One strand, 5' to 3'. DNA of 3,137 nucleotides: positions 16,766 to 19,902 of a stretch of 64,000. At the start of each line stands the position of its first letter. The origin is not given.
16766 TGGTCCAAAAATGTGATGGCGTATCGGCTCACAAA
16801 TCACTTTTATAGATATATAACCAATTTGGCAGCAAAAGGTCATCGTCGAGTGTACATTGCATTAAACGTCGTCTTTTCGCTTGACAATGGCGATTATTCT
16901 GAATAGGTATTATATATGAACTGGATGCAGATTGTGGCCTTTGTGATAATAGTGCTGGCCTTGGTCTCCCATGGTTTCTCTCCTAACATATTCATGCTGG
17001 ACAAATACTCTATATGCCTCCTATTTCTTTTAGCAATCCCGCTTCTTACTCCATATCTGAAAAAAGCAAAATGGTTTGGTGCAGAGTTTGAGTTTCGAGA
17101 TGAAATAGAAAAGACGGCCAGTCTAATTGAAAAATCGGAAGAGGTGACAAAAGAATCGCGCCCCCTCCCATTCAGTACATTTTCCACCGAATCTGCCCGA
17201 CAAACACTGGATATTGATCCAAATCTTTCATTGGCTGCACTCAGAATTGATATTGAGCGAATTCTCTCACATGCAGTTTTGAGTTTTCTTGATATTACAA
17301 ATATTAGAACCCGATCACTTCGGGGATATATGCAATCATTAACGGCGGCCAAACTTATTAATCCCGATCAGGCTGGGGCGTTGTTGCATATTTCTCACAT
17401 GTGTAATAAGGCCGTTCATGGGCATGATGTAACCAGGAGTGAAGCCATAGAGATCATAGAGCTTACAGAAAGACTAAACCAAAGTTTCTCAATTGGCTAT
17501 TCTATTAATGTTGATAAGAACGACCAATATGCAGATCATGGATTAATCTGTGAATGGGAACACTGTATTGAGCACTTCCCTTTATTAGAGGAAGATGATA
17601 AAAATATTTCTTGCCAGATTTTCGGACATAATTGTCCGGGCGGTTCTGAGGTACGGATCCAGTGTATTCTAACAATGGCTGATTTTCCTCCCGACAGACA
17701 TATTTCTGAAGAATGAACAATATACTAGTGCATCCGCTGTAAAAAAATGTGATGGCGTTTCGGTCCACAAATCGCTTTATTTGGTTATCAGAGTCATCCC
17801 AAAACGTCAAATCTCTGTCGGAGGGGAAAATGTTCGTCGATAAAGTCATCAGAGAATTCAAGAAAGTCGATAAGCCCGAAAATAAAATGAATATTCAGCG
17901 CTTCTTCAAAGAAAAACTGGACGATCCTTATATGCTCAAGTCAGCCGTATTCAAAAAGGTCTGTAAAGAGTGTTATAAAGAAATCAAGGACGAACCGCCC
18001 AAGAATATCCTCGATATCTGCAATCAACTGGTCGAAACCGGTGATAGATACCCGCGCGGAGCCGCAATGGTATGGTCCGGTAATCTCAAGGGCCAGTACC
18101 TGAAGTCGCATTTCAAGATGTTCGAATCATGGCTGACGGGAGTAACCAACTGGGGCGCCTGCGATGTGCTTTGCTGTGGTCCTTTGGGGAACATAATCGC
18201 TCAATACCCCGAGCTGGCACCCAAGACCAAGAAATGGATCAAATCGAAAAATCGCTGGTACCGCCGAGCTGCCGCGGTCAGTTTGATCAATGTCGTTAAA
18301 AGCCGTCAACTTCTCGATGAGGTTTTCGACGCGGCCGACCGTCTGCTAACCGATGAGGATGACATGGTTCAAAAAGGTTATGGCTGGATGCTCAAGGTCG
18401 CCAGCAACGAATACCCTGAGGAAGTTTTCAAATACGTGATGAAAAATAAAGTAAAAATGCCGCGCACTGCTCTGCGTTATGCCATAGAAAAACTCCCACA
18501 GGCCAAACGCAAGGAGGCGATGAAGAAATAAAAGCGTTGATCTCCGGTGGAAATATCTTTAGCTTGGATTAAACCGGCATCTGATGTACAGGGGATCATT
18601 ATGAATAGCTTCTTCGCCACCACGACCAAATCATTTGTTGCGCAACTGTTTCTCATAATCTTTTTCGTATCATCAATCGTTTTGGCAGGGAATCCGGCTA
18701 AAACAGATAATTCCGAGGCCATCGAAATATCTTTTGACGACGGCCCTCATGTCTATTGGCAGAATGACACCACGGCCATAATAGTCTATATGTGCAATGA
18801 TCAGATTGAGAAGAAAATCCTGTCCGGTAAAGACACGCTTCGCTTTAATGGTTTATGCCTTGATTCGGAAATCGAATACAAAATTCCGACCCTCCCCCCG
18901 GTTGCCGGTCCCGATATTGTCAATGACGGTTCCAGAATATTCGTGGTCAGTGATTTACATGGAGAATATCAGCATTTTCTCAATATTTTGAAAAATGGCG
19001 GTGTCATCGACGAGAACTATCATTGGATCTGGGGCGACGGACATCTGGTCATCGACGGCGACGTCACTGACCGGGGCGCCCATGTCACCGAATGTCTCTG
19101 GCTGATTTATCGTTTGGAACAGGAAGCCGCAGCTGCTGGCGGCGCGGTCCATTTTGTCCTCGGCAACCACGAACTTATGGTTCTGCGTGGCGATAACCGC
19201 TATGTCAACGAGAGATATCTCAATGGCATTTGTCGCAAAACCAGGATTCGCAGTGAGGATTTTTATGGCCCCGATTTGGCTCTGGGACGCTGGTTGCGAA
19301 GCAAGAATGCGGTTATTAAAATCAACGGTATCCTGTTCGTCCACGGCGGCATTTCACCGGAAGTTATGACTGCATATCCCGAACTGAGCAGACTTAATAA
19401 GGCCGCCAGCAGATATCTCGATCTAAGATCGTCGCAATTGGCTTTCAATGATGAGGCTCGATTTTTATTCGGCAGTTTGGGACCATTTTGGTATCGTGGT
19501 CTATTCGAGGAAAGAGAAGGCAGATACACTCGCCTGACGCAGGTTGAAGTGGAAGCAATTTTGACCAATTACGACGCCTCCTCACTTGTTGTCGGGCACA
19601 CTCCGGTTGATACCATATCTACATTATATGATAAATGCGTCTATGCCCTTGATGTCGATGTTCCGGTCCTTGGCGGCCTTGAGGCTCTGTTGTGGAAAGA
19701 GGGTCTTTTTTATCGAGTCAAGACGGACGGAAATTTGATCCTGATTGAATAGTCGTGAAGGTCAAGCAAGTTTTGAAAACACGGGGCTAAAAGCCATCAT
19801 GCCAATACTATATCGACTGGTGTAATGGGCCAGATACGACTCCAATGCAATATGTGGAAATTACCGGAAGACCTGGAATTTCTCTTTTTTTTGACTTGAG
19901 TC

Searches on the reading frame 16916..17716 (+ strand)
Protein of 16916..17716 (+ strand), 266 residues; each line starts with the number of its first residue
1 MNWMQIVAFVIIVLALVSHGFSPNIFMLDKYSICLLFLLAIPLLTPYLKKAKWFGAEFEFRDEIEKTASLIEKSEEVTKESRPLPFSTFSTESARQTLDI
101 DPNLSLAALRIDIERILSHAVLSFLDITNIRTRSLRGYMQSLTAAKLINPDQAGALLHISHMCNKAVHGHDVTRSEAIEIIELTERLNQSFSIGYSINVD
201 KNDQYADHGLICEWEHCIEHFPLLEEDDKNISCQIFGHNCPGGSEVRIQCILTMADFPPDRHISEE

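Call 64: search_protein_families(library=pfam, proteins=[window:16916-17716:+], max_evalue=0.001)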
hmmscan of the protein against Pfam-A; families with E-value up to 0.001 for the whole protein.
window:16916-17716:+ (266 aa): 1 family
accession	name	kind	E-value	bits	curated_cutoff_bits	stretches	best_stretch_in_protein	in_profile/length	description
PF13643.11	DUF4145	-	4.6e-06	27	23.1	1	93-185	2-88/88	Domain of unknown function (DUF4145)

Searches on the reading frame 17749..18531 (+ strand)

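Call 64: search_protein_families(library=pfam, proteins=[window:17749-18531:+], max_evalue=0.001)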
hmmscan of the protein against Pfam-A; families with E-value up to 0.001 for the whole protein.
window:17749-18531:+ (260 aa): 1 family
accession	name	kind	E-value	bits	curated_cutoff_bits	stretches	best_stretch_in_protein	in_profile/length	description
PF08713.17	DNA_alkylation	-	2.3e-48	165.2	21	1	34-249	2-213/213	DNA alkylation repair enzyme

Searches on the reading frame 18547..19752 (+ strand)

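Call 65: search_protein_families(library=pfam, proteins=[window:18547-19752:+], max_evalue=0.001)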
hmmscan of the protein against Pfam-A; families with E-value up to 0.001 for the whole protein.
window:18547-19752:+ (401 aa): 1 family
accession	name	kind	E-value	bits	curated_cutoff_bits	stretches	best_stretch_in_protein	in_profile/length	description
PF00149.33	Metallophos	-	4.2e-14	53.9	21.5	1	130-354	2-190/191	Calcineurin-like phosphoesterase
